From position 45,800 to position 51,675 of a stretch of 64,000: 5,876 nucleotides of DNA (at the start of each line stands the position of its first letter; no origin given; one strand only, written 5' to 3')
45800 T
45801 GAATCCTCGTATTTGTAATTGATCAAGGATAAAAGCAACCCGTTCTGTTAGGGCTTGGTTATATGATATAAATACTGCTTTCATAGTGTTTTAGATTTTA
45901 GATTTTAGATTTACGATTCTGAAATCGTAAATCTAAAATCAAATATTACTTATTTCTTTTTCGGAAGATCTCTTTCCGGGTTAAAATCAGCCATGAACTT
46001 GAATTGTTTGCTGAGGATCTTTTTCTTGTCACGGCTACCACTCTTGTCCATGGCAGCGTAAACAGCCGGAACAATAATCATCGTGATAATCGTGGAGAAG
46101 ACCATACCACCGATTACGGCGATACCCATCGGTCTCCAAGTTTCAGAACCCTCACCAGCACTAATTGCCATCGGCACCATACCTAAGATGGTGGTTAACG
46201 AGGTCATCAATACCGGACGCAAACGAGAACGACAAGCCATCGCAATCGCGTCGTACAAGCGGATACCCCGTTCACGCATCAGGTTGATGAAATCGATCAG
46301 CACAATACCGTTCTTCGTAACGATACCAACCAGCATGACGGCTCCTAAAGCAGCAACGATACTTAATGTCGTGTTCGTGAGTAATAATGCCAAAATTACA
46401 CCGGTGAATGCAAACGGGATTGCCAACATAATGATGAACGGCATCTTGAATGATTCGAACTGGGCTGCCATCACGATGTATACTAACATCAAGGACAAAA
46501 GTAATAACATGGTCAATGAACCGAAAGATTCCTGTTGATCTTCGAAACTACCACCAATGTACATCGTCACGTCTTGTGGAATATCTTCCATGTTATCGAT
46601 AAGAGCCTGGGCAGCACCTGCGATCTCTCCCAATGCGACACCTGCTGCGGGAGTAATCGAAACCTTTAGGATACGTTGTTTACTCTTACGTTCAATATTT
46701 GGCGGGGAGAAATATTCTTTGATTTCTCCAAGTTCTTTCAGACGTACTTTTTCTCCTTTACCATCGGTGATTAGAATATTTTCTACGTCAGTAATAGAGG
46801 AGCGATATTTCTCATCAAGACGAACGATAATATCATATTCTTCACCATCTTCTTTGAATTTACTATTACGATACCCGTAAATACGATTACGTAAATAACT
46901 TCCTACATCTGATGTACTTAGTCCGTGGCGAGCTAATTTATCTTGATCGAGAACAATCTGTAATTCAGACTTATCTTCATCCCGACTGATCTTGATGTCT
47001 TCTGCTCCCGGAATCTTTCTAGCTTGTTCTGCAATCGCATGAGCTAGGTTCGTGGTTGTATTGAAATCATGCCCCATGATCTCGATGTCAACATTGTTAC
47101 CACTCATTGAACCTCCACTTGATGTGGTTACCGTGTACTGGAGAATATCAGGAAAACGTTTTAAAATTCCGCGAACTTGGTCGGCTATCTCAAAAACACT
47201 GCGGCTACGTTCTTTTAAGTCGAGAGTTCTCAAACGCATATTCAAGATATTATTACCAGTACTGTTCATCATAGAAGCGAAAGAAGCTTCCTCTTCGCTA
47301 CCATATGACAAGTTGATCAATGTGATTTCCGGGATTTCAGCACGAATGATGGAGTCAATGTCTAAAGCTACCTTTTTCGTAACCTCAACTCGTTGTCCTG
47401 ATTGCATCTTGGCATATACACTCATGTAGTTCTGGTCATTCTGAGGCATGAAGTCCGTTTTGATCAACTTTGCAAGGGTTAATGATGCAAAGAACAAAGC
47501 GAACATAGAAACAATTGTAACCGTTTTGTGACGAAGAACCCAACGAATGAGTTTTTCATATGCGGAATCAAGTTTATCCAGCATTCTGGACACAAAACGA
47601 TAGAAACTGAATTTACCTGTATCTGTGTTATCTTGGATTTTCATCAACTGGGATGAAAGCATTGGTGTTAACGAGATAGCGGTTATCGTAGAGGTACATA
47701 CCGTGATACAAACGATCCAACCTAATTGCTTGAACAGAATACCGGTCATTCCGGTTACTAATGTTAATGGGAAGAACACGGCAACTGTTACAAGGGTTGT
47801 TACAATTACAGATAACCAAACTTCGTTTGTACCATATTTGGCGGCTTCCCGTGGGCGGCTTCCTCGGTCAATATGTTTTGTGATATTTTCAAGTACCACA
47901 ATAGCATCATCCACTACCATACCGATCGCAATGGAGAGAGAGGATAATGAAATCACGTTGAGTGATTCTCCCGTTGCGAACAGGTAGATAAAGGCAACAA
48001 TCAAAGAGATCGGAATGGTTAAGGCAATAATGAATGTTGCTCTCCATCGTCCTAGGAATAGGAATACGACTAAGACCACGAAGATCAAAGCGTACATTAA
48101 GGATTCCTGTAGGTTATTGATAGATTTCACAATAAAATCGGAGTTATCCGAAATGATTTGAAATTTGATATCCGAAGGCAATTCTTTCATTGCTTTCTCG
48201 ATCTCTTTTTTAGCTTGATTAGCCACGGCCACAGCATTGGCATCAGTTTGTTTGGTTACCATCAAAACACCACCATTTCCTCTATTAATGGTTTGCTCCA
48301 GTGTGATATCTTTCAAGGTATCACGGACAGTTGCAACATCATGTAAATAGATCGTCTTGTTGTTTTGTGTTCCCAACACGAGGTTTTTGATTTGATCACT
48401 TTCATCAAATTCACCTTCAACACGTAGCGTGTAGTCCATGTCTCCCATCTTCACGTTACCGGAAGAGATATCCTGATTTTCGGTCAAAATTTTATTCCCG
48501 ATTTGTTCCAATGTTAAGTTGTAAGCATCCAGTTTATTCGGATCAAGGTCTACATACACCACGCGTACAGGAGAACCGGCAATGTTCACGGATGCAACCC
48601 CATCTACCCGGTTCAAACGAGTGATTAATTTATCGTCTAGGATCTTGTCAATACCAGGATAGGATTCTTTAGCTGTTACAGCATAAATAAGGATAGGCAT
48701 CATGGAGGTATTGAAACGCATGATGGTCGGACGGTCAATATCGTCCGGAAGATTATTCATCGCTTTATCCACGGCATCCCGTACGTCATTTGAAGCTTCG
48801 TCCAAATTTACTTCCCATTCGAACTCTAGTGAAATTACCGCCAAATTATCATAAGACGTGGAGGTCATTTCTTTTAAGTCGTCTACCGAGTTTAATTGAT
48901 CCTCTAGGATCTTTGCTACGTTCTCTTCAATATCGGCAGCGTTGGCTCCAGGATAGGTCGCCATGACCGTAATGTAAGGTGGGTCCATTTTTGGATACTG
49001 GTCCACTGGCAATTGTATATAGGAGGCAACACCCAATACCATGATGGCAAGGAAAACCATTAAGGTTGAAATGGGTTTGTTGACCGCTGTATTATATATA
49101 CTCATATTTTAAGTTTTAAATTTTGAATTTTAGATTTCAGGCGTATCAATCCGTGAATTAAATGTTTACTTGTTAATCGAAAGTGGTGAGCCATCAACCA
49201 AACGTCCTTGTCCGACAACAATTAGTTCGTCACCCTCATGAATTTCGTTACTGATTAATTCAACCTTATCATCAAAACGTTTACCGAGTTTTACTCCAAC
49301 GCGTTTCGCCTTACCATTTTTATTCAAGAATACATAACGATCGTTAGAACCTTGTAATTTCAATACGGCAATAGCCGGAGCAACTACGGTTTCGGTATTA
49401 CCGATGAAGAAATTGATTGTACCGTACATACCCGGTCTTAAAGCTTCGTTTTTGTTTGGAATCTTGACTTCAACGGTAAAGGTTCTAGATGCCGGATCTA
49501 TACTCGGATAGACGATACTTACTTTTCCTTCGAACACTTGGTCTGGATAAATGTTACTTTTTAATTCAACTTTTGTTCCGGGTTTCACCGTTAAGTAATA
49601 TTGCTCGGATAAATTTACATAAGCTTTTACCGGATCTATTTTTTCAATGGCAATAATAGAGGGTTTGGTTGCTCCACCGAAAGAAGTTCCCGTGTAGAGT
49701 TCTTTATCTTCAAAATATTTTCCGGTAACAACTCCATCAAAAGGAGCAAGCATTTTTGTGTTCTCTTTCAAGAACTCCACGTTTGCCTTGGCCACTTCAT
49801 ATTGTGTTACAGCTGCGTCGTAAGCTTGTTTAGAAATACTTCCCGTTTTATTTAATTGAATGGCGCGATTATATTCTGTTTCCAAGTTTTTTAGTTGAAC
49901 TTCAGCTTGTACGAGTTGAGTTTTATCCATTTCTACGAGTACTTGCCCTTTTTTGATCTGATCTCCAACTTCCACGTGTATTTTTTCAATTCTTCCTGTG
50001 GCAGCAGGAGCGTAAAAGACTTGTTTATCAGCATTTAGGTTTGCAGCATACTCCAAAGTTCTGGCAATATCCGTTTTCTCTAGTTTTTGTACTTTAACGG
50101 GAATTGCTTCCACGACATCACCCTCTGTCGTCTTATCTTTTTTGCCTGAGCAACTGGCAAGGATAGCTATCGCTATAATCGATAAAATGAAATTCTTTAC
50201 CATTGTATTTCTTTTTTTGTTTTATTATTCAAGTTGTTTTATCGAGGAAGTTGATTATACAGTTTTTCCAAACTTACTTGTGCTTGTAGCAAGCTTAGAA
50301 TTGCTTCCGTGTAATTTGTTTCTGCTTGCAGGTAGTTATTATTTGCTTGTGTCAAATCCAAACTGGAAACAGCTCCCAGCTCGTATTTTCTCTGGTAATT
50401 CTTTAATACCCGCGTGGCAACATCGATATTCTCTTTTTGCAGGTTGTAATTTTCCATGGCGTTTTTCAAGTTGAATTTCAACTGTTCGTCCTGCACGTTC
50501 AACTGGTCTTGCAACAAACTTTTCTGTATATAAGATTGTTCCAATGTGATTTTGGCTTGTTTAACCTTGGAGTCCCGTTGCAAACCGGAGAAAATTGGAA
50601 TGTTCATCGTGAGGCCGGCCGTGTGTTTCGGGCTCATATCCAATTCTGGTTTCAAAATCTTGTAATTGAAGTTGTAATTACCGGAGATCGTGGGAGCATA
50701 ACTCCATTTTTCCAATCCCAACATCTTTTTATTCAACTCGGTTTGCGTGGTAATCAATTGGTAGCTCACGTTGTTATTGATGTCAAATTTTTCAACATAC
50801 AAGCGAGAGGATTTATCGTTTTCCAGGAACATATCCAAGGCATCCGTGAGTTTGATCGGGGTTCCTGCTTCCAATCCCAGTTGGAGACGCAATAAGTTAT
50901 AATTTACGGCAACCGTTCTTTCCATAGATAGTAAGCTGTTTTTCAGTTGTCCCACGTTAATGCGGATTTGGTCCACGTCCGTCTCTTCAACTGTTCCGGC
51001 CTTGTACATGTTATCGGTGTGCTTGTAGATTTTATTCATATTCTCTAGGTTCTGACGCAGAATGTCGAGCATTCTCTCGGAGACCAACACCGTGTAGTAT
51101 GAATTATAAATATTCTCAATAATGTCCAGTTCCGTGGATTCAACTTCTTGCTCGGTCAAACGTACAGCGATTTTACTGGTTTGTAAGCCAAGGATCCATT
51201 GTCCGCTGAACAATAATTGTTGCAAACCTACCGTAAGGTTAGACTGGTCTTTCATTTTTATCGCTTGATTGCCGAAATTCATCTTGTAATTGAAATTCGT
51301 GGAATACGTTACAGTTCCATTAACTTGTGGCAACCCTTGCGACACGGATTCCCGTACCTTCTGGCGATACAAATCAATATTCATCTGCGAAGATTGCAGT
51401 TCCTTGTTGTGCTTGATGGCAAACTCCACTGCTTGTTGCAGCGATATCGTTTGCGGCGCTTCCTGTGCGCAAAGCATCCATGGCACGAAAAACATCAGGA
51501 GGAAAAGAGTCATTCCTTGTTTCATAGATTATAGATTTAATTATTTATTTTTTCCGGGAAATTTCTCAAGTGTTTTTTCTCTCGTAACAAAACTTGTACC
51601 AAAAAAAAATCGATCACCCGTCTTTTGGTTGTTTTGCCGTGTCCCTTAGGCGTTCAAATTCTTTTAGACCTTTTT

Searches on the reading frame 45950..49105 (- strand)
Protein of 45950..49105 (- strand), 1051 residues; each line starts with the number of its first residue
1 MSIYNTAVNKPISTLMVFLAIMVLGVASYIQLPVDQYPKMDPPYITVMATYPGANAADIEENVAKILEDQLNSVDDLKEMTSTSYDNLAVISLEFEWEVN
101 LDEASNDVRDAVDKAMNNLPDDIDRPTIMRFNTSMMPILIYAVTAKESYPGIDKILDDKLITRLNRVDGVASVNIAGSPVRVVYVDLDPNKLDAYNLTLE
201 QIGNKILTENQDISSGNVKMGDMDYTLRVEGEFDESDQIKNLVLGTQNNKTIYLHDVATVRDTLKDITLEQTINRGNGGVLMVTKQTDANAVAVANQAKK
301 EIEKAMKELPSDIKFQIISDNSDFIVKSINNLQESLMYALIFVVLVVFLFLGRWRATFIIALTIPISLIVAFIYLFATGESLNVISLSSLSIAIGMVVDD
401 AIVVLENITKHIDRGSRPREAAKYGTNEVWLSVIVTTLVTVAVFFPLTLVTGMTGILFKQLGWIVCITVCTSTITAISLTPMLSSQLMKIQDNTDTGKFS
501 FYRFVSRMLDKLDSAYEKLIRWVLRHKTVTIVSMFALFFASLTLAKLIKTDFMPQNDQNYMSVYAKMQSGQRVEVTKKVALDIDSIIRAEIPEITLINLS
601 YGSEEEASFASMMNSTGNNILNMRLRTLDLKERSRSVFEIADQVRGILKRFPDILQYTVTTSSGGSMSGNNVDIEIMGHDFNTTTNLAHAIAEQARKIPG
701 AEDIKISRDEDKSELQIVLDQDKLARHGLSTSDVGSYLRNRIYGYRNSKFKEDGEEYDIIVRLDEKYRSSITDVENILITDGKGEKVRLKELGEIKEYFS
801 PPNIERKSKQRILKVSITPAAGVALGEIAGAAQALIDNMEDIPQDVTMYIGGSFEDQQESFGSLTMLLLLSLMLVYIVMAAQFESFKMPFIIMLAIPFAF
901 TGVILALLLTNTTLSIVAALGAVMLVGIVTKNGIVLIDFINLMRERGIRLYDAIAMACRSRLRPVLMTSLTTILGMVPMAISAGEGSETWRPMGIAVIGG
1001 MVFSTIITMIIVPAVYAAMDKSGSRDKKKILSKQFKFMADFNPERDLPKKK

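Call 4: search_protein_families(library=pfam, proteins=[window:45950-49105:-])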
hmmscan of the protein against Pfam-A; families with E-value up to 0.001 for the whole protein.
window:45950-49105:- (1051 aa): 2 families
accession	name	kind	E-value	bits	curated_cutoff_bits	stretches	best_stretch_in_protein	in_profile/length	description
PF00873.25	ACR_tran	-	3.8e-270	899.3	28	1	3-1019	1-1020/1021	AcrB/AcrD/AcrF family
PF03176.21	MMPL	-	2.1e-14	53.7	20.5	2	833-1033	111-316/333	MMPL family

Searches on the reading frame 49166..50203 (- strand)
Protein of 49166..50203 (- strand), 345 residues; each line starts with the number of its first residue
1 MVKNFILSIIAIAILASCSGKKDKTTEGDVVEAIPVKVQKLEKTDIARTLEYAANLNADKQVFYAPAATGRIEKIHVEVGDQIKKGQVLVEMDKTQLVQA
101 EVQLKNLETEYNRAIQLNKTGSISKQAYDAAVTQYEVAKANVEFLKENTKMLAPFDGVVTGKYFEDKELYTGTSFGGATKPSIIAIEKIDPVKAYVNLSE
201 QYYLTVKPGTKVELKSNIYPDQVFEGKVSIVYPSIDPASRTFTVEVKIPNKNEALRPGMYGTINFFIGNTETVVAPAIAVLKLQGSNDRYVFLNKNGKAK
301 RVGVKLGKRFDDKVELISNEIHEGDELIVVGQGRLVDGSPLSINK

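Call 67: search_protein_families(library=pfam, max_evalue=1e-12, proteins=[window:49166-50203:-])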
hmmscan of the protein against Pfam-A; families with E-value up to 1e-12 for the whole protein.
window:49166-50203:- (345 aa): 2 families
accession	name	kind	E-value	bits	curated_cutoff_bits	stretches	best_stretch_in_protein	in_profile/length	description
PF16576.10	HlyD_D23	-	5.4e-30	104.7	30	1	56-260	14-213/214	Barrel-sandwich domain of CusB or HlyD membrane-fusion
PF13437.12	HlyD_3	-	2.9e-14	54.1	22.2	0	152-258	3-106/106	HlyD family secretion protein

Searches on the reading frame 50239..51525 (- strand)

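Call 67: search_protein_families(library=pfam, max_evalue=1e-12, proteins=[window:50239-51525:-])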
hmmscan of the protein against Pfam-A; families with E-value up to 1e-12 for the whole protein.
window:50239-51525:- (428 aa): 1 family
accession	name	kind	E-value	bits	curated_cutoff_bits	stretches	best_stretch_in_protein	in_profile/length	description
PF02321.23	OEP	-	8.3e-51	172.9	22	2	250-422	10-185/187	Outer membrane efflux protein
